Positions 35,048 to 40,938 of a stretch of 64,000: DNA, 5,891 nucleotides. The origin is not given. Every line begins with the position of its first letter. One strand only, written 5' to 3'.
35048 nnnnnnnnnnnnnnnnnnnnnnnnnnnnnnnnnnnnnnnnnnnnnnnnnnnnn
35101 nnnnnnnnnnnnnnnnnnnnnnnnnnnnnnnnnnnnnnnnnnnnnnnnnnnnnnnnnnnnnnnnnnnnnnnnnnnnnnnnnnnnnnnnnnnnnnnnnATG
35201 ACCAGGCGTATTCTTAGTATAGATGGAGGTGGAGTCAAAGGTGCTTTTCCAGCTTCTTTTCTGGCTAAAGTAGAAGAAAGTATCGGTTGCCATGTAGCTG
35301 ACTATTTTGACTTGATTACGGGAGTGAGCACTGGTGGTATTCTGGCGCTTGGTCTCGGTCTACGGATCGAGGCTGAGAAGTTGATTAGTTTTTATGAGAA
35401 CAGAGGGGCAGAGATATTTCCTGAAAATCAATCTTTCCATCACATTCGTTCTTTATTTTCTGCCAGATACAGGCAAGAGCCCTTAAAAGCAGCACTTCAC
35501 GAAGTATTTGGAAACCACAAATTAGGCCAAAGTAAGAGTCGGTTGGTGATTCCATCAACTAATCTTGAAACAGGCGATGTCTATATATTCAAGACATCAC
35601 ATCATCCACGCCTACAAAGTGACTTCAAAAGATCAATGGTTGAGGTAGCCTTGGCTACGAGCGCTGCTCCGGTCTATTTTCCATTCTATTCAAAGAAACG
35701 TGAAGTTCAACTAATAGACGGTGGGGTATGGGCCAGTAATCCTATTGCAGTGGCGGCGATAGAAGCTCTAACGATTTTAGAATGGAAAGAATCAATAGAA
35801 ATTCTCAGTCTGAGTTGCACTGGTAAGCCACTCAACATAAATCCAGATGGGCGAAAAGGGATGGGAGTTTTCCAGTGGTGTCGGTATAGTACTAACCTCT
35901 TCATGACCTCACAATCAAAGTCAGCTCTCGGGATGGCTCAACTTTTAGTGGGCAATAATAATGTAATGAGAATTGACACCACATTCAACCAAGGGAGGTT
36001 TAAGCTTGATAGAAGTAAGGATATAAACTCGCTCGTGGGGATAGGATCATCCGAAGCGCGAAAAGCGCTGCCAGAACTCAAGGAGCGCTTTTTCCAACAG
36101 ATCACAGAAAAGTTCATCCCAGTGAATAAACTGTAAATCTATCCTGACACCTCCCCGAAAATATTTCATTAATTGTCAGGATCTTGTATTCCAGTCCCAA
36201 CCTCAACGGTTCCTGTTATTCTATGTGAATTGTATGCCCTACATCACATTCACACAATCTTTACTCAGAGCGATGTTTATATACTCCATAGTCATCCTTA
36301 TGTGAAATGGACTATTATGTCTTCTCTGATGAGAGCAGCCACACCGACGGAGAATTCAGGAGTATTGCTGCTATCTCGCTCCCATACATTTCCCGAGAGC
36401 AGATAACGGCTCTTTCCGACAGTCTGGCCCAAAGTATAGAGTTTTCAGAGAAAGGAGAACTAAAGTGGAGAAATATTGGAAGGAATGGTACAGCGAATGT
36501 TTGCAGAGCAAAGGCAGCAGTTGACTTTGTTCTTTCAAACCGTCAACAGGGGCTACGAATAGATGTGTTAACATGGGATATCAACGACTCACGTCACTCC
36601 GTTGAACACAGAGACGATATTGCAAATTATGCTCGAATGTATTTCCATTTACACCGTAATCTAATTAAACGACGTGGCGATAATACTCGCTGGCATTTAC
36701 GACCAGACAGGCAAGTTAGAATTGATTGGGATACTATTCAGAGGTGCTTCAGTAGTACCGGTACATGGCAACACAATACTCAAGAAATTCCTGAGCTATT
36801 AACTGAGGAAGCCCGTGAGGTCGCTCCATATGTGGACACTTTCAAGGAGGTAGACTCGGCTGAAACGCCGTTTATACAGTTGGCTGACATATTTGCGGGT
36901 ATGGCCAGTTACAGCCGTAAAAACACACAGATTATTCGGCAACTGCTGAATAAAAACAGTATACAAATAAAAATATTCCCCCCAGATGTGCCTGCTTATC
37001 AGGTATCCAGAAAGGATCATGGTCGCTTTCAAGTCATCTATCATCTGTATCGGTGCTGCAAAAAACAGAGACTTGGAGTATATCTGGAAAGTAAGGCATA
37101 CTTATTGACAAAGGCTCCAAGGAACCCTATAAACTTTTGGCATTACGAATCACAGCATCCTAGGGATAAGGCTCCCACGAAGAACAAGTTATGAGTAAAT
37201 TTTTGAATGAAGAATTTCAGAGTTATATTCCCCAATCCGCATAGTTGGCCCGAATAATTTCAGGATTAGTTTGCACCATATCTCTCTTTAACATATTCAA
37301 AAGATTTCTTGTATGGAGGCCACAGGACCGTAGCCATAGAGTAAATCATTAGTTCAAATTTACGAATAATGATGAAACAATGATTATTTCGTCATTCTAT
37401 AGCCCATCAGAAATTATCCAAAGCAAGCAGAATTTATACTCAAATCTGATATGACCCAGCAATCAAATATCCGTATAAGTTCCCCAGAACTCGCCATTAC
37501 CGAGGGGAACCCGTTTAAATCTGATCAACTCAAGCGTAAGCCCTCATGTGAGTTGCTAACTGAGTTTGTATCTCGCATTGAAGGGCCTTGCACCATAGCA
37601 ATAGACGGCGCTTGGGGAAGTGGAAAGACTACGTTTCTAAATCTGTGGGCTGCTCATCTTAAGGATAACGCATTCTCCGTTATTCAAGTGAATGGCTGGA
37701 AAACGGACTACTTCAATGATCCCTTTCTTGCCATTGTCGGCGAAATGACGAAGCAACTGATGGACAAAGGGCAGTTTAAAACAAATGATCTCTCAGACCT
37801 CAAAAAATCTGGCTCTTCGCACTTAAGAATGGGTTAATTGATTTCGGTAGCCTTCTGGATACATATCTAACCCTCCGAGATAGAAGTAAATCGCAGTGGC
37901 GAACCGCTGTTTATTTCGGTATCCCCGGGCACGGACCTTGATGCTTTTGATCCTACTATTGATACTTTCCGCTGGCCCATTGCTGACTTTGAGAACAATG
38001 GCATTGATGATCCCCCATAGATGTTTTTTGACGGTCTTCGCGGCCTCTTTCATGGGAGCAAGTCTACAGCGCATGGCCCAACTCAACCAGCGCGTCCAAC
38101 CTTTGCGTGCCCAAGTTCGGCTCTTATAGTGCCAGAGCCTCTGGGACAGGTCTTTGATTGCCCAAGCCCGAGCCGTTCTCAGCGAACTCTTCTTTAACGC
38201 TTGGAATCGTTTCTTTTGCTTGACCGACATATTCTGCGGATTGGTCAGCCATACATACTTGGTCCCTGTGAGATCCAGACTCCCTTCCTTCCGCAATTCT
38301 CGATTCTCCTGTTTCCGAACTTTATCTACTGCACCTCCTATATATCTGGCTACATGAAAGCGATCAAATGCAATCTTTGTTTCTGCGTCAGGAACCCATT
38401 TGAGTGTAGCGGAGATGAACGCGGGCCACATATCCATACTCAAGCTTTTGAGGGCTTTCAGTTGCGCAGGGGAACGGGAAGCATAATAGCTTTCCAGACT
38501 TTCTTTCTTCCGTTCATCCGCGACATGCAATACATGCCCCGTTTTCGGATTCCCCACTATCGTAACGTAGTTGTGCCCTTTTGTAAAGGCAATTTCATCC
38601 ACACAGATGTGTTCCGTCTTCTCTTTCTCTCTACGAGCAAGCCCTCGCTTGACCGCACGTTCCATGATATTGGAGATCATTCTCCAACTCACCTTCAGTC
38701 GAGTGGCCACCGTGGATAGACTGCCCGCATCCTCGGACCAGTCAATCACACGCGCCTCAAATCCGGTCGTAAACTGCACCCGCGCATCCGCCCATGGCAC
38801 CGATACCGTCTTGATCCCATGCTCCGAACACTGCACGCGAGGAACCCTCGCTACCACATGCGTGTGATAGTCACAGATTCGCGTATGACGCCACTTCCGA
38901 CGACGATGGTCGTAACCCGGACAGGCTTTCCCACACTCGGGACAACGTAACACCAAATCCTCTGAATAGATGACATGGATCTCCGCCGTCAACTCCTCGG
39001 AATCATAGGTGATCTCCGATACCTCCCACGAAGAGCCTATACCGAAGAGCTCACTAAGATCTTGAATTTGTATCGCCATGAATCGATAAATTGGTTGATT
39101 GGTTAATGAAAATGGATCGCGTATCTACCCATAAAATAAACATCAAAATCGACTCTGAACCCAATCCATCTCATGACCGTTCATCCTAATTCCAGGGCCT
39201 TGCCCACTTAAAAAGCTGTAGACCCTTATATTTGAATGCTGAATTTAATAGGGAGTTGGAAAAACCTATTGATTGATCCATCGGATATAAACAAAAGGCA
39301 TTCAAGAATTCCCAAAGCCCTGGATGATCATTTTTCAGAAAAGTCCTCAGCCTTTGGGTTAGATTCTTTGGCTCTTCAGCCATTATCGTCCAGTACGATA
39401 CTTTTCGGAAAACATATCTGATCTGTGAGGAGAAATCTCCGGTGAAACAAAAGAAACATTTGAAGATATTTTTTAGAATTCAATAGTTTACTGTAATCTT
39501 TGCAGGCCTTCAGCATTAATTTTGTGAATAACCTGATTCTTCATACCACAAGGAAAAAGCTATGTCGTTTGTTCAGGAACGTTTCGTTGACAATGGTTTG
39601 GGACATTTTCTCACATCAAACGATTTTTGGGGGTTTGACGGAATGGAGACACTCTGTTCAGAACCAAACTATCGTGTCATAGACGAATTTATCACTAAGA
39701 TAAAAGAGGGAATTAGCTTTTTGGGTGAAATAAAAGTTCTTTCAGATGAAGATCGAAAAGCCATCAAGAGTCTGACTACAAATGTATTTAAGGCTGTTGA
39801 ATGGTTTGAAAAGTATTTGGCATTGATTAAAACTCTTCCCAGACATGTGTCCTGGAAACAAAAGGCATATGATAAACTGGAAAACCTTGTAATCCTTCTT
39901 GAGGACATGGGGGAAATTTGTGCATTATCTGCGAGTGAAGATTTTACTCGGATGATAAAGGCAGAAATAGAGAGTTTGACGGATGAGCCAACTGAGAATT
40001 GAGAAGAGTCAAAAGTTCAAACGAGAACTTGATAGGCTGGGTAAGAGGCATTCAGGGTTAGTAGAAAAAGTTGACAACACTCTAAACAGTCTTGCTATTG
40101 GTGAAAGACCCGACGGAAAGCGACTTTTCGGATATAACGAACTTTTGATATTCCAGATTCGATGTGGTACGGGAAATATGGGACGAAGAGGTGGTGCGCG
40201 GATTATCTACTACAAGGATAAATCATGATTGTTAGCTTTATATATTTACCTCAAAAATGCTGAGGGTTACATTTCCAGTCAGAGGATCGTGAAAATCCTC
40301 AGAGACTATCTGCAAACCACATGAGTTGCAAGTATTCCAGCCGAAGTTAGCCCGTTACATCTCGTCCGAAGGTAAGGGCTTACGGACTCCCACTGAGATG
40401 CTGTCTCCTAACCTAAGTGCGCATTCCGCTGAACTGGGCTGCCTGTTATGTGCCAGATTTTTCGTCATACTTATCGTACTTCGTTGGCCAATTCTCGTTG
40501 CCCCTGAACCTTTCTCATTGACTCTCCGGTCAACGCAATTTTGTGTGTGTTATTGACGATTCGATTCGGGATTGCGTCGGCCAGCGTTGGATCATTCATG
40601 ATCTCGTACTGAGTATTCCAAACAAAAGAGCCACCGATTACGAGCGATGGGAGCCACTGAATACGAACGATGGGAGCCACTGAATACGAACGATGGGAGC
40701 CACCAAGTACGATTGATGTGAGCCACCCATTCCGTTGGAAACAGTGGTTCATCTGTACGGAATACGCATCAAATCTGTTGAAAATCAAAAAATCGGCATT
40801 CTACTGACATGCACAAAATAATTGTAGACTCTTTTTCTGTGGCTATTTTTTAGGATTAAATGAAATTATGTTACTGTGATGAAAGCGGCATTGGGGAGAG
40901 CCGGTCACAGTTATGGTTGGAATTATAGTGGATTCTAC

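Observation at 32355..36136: CBASS-like anti-phage operon: CD-NTase + minimal E2 + patatin effector, under a divergent fused HTH-metallopeptidase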

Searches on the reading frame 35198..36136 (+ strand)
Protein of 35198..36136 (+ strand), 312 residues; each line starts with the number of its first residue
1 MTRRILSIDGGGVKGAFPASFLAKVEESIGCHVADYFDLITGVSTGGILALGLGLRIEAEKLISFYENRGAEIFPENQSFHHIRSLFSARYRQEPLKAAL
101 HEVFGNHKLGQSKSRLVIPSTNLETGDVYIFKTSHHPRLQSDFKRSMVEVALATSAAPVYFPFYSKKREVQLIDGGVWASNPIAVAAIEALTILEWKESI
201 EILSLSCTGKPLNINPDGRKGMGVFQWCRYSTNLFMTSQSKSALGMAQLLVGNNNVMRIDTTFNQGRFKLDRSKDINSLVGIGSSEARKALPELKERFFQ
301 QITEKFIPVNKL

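Call 3: search_protein_families(library=pfam, proteins=[window:35198-36136:+], max_evalue=0.1)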
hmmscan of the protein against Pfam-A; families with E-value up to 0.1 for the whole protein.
window:35198-36136:+ (312 aa): 1 family
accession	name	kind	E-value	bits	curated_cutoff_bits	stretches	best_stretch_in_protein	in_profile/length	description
PF01734.28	Patatin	-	1.1e-24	88.1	27.7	1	6-186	1-190/191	Patatin-like phospholipase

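Call 4: search_protein_families(library=padloc, proteins=[window:35198-36136:+], max_evalue=0.1)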
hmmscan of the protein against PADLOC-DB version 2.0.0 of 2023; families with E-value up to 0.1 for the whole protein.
window:35198-36136:+ (312 aa): 4 families
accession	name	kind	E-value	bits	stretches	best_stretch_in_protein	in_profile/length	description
PDLC00757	Effector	-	2.2e-98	327.7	1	3-309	10-323/331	Phospholipase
PDLC00758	Effector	-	7.3e-98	325.9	1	4-303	7-323/331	Phospholipase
PDLC00756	Effector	-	1.5e-46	156.9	1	51-301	1-259/280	Phospholipase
PDLC00755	Effector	-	1e-25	88.5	1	3-271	11-279/311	Phospholipase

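Call 5: search_protein_families(library=ncbifam, proteins=[window:35198-36136:+], max_evalue=0.01)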
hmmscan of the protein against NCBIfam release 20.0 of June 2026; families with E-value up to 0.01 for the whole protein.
window:35198-36136:+ (312 aa): 2 families
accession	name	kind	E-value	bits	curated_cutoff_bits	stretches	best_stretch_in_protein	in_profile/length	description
NF041079.1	CBASS_lipase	equivalog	8.4e-79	265.1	200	1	4-293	2-298/317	CBASS cGAMP-activated phospholipase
NF053870.1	DS2_1_antiphage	equivalog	4.4e-25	88.6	400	1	4-269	1-266/299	anti-phage phospholipase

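Call 75: search_solved_structures(query=window:35198-36133:+, max_evalue=0.001)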
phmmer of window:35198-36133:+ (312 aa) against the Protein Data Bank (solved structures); distinct sequences matched with E-value up to 0.001: 9.
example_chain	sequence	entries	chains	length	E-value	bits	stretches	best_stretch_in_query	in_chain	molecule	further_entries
9wn0_A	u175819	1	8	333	1.1e-36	129.9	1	4-231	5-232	Patatin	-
9wn1_A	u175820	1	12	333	1.1e-36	129.8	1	4-231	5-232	Patatin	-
9kh6_A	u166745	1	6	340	1.2e-36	129.8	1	4-231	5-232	Patatin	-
9kh7_A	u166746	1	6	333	1.3e-35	126.3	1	4-231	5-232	CBASS cGAMP-activated phospholipase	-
8zr9_A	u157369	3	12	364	3.8e-31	111.7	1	4-217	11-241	CGAMP-activated phospholipase CapV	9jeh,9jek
9kej_A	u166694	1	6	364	1e-30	110.3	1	4-217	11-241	CGAMP-activated phospholipase CapV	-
1oxw_A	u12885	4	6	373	2.9e-16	62.8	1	5-197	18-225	Patatin | Patatin-17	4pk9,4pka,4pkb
9iom_A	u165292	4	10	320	6.8e-13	51.8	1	4-202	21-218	cUMP-AMP-activated phospholipase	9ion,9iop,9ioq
6aun_A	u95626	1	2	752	7.2e-08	35.3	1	4-139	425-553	PLA2G6, iPLA2beta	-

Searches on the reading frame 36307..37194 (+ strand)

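Call 3: search_protein_families(library=pfam, proteins=[window:36307-37194:+], max_evalue=0.1)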
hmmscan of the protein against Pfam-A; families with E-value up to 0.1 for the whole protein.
window:36307-37194:+ (295 aa): 1 family
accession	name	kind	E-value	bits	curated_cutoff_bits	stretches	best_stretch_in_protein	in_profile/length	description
PF12686.12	DUF3800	-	1e-07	33.2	21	1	4-202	1-148/149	Protein of unknown function (DUF3800)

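Call 4: search_protein_families(library=padloc, proteins=[window:36307-37194:+], max_evalue=0.1)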
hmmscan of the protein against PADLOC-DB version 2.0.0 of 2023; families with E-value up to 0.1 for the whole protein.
window:36307-37194:+ (295 aa): 2 families
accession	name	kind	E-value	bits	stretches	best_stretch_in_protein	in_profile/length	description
PDLC04353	PDC-M04A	-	8.1e-13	46.3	1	2-210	4-189/232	-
PDLC05033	PDC-S51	-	0.034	11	1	176-202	281-307/376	-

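Call 5: search_protein_families(library=ncbifam, proteins=[window:36307-37194:+], max_evalue=0.01)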
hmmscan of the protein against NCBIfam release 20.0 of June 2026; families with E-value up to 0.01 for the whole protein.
window:36307-37194:+ (295 aa): 0 families

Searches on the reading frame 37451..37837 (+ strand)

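Call 3: search_protein_families(library=pfam, proteins=[window:37451-37837:+], max_evalue=0.1)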
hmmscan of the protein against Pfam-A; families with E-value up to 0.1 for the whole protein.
window:37451-37837:+ (128 aa): 9 families
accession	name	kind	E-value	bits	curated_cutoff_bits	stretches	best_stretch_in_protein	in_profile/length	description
PF07693.20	KAP_NTPase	-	5.5e-13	49.3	20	1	44-112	18-88/293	KAP family P-loop domain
PF25199.1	nSTAND_NTPase5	-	0.0019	18.5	34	1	33-90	26-86/145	Novel STAND NTPase 5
PF13238.12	AAA_18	-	0.009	16.9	29.4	1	49-104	1-60/128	AAA domain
PF19263.5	DUF5906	-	0.03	15.4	27.6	1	53-111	3-66/114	Family of unknown function (DUF5906)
PF02367.23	TsaE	-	0.051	14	26.6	1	36-71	11-46/128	Threonylcarbamoyl adenosine biosynthesis protein TsaE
PF03029.23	ATP_bind_1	-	0.062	13.5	27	1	53-81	3-31/240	Conserved hypothetical ATP binding protein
PF20720.3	nSTAND3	-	0.072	13.2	27.2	0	48-82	19-53/155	Novel STAND NTPase 3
PF01712.25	dNK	-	0.073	13.3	27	1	49-71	1-23/203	Deoxynucleoside kinase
PF13191.12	AAA_16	-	0.08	13.9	32.6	1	34-94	10-68/167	AAA ATPase domain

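Call 4: search_protein_families(library=padloc, proteins=[window:37451-37837:+], max_evalue=0.1)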
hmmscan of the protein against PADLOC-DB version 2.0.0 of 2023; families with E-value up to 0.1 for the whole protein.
window:37451-37837:+ (128 aa): 11 families
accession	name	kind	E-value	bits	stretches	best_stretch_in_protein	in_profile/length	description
PDLC04959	PDC-S20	-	1.5e-34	118.3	1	9-123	3-116/464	-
PDLC04958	PDC-S20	-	3.7e-17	60.8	1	23-118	2-100/458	-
PDLC04957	PDC-S20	-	2.3e-12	45.2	1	23-114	4-106/446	-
PDLC04956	PDC-S20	-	6.1e-10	37.1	1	25-106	12-95/450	-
PDLC02361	PifA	-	2e-09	34.6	1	47-110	41-106/720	PifA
PDLC02209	QatA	-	3.3e-09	33.9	1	25-110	11-98/646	-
PDLC02210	QatA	-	6.2e-07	26.3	1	45-106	31-94/593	-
PDLC05029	PDC-S49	-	0.0013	15.5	1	49-80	26-57/619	-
PDLC05031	PDC-S49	-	0.0016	15.3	1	49-80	27-58/624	-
PDLC04140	mad8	-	0.0081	13.7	1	30-97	11-75/314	mads_8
PDLC02911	VakA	-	0.017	13.7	1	49-78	5-34/163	-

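Call 5: search_protein_families(library=ncbifam, proteins=[window:37451-37837:+], max_evalue=0.01)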
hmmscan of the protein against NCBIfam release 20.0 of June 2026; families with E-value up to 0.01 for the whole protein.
window:37451-37837:+ (128 aa): 5 families
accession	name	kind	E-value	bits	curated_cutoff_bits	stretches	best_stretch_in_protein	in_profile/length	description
NF041923.1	QatA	equivalog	7.3e-09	34.8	600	1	38-111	24-99/628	Qat anti-phage system ATPase QatA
TIGR03608.1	L_ocin_972_ABC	subfamily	0.0011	18.5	254.85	1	33-84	11-61/206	putative bacteriocin export ABC transporter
NF000355.4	ribo_prot_ABC_F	equivalog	0.0027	16.7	380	1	35-82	328-375/499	ribosomal protection-like ABC-F family protein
TIGR00955.1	3a01204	subfamily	0.0032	16.1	736.35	1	27-86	32-93/617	pigment precursor permease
NF045998.1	cleave_ABC_plasm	equivalog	0.0069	14.7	500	1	49-90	496-536/673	Mbov_0121 family peptidase domain-containing ABC transporter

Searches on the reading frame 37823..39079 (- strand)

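Call 5: search_protein_families(library=ncbifam, proteins=[window:37823-39079:-], max_evalue=0.01)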
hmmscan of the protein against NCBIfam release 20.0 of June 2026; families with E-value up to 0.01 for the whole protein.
window:37823-39079:- (418 aa): 3 families
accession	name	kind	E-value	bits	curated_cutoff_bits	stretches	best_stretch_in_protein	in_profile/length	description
NF033550.5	transpos_ISL3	equivalog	4.4e-95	318.9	180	1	37-399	5-369/370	ISL3 family transposase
NF049919.1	DesA_ISL3_tail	domain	4.2e-20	72.4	30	1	235-353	1-121/122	DesA/ISL3 alpha bundle tail domain-containing protein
NF049917.1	ISAon1_downstr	equivalog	1.8e-14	53.6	250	2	272-393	196-318/327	ISAon1 family transposase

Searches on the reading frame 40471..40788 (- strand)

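Call 78: search_protein_families(library=pfam, proteins=[window:40471-40788:-], max_evalue=0.01)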
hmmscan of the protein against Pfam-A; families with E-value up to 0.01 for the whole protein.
window:40471-40788:- (105 aa): 1 family
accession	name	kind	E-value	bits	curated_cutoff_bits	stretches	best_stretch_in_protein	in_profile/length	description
PF01695.23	IstB_IS21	-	7.2e-05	22.8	24.1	1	56-95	195-234/238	IstB-like ATP binding protein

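Call 79: search_protein_families(library=padloc, proteins=[window:40471-40788:-], max_evalue=0.01)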
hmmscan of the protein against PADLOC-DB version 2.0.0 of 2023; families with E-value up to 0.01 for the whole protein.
window:40471-40788:- (105 aa): 0 families
